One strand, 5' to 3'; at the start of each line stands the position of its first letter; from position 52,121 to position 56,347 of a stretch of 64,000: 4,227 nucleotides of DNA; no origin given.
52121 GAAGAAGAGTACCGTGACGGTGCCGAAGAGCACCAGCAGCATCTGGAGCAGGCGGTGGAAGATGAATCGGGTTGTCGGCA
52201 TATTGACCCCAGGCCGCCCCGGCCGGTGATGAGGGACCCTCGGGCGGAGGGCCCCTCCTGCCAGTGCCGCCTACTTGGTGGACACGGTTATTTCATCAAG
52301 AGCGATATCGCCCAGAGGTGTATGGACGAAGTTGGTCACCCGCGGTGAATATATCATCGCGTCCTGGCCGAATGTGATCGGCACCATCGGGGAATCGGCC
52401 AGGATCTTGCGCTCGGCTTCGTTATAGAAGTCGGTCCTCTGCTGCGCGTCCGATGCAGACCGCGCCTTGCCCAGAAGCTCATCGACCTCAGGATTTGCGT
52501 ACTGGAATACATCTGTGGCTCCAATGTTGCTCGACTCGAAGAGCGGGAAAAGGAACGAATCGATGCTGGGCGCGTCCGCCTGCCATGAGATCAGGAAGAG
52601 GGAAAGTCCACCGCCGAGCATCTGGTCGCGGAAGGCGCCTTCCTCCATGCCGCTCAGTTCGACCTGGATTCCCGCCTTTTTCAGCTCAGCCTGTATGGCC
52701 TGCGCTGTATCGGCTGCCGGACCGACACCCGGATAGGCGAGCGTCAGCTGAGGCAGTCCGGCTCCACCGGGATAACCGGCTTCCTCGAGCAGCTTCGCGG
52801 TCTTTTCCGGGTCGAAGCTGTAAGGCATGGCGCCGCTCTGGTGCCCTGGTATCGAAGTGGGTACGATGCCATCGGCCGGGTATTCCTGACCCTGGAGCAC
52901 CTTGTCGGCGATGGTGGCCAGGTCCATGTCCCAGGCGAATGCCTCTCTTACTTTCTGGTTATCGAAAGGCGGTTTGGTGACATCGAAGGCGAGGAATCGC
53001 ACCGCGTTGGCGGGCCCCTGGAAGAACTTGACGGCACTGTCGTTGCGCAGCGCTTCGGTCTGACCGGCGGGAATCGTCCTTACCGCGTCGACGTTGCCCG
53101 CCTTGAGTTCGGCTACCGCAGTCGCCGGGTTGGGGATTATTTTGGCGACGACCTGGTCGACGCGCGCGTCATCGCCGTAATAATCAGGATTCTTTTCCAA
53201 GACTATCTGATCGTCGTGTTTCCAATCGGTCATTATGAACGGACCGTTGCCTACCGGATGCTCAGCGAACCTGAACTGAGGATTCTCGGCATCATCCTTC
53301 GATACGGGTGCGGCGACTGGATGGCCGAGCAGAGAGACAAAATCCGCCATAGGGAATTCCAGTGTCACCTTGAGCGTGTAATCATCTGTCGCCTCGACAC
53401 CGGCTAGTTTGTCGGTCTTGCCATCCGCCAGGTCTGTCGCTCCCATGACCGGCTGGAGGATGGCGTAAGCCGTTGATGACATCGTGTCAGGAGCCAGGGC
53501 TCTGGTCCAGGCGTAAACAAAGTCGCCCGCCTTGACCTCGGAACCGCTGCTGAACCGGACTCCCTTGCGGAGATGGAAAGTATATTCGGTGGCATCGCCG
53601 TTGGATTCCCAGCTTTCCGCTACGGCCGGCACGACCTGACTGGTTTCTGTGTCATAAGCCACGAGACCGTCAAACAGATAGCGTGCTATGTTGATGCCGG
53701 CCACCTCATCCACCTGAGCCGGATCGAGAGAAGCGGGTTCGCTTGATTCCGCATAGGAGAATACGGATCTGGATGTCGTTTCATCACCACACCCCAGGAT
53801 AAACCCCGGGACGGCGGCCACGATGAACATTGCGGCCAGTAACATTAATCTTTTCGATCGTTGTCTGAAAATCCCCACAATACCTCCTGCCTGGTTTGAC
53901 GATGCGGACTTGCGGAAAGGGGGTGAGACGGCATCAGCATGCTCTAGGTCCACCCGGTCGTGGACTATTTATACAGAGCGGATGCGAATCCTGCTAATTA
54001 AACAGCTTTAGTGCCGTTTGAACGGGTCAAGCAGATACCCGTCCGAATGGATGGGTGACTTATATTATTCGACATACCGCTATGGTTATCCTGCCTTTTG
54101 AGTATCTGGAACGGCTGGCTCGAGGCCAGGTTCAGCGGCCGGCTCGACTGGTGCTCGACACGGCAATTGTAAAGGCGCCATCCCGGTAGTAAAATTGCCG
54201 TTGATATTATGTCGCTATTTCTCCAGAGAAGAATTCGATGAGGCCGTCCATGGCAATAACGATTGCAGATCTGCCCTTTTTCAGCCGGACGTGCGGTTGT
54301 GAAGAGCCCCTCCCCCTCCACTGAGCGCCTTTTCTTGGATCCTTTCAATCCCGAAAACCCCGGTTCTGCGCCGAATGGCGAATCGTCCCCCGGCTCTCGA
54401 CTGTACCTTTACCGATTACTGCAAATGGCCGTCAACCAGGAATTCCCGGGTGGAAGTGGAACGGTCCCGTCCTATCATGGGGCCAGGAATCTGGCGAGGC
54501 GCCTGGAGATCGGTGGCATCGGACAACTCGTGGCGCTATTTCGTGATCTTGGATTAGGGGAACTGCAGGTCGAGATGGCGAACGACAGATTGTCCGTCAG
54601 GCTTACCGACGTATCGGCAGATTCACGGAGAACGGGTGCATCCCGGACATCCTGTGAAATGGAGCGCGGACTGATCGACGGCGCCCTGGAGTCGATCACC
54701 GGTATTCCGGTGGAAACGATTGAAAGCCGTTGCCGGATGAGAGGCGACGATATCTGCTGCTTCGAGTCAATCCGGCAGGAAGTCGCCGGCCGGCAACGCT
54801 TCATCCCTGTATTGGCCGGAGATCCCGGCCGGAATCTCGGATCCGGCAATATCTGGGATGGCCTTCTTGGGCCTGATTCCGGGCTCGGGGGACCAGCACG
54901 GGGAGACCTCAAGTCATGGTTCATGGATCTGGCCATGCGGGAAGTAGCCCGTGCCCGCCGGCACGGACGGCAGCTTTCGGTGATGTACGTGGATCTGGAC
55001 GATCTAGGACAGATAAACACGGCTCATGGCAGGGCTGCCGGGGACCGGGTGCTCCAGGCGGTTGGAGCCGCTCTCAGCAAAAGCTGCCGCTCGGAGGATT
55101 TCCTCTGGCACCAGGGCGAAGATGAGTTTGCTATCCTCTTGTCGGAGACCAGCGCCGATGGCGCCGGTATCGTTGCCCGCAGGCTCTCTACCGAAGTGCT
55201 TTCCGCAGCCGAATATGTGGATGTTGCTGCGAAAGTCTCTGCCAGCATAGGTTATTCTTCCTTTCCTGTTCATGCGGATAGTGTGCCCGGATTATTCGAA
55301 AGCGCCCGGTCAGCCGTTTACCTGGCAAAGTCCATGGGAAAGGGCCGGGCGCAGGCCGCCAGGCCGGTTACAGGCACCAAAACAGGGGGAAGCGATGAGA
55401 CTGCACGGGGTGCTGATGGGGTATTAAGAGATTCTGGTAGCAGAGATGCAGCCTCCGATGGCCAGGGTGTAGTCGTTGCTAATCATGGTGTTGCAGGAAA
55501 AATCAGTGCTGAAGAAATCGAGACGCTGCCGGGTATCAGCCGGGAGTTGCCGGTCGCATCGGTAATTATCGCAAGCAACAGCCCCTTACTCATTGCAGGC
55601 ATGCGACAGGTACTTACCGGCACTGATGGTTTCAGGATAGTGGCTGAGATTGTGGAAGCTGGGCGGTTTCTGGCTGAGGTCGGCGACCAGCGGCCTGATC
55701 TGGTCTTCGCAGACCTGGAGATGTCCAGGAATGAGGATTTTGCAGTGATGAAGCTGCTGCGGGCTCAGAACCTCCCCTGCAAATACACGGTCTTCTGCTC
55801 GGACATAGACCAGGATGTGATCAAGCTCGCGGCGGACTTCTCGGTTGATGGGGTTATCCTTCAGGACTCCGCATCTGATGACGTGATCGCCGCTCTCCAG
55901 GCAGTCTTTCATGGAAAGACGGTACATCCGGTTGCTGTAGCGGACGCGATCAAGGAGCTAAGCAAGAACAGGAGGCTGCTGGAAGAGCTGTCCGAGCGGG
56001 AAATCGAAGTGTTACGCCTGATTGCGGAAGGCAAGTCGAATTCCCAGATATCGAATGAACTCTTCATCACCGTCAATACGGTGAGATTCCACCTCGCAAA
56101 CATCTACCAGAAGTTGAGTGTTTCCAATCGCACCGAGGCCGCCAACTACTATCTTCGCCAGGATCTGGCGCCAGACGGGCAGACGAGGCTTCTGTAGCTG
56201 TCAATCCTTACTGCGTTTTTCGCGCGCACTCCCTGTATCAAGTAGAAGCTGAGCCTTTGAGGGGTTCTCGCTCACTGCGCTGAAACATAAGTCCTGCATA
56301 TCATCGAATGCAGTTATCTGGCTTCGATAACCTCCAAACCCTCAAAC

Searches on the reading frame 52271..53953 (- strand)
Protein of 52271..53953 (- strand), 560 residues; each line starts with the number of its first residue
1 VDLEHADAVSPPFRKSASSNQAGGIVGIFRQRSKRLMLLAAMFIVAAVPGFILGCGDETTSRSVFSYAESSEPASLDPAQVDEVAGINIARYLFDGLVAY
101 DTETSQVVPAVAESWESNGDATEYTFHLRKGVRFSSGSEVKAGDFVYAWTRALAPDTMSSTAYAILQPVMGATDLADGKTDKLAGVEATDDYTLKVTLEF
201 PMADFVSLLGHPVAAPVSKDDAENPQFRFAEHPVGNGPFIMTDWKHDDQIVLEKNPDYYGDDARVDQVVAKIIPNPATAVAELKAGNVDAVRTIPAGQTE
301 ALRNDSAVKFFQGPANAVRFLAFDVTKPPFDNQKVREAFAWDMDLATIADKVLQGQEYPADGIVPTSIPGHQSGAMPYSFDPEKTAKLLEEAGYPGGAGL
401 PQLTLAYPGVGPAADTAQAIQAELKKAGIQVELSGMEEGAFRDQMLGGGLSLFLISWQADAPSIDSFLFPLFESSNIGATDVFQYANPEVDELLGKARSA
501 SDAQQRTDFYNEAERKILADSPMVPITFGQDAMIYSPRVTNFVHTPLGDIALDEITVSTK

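Call 44: search_protein_families(library=pfam, proteins=[window:52271-53953:-], max_evalue=0.00001)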
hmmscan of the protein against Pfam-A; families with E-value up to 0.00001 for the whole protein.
window:52271-53953:- (560 aa): 1 family
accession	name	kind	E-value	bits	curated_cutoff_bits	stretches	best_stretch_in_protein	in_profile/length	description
PF00496.27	SBP_bac_5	-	4.1e-100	335.9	32.4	1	106-477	1-366/368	Bacterial extracellular solute-binding proteins, family 5 Middle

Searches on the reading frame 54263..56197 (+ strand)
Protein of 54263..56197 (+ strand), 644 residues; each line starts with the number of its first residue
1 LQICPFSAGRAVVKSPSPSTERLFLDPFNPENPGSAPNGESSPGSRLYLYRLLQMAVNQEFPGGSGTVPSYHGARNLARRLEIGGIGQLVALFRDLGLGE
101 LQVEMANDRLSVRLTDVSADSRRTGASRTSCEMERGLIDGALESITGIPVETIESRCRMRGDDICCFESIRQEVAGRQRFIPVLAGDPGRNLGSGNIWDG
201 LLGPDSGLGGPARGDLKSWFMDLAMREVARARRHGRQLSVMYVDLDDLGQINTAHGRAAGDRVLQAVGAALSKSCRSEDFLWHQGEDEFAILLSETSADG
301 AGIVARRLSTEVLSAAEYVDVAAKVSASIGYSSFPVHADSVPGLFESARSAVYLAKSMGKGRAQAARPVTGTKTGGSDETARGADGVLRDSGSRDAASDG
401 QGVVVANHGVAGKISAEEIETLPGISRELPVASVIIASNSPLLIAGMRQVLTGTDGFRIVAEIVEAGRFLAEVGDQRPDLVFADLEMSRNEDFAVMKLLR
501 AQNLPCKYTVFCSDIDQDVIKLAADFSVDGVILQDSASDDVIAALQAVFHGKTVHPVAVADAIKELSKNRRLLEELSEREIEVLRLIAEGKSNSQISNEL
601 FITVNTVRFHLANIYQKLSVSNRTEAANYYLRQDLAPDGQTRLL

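Call 43: search_protein_families(library=pfam, proteins=[window:54263-56197:+], max_evalue=0.00001)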
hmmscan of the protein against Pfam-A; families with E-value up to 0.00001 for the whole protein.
window:54263-56197:+ (644 aa): 4 families
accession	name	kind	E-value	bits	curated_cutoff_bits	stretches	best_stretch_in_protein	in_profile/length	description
PF00990.26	GGDEF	-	1.1e-24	87.5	23.8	1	225-361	20-160/161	Diguanylate cyclase, GGDEF domain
PF00196.25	GerE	-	7.1e-21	74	23.5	1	575-629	2-56/57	Bacterial regulatory proteins, luxR family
PF00072.30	Response_reg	-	4.2e-08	33.8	30.2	1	434-545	1-110/111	Response regulator receiver domain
PF02830.23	V4R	-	1.8e-07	31.6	31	1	129-168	20-59/62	V4R domain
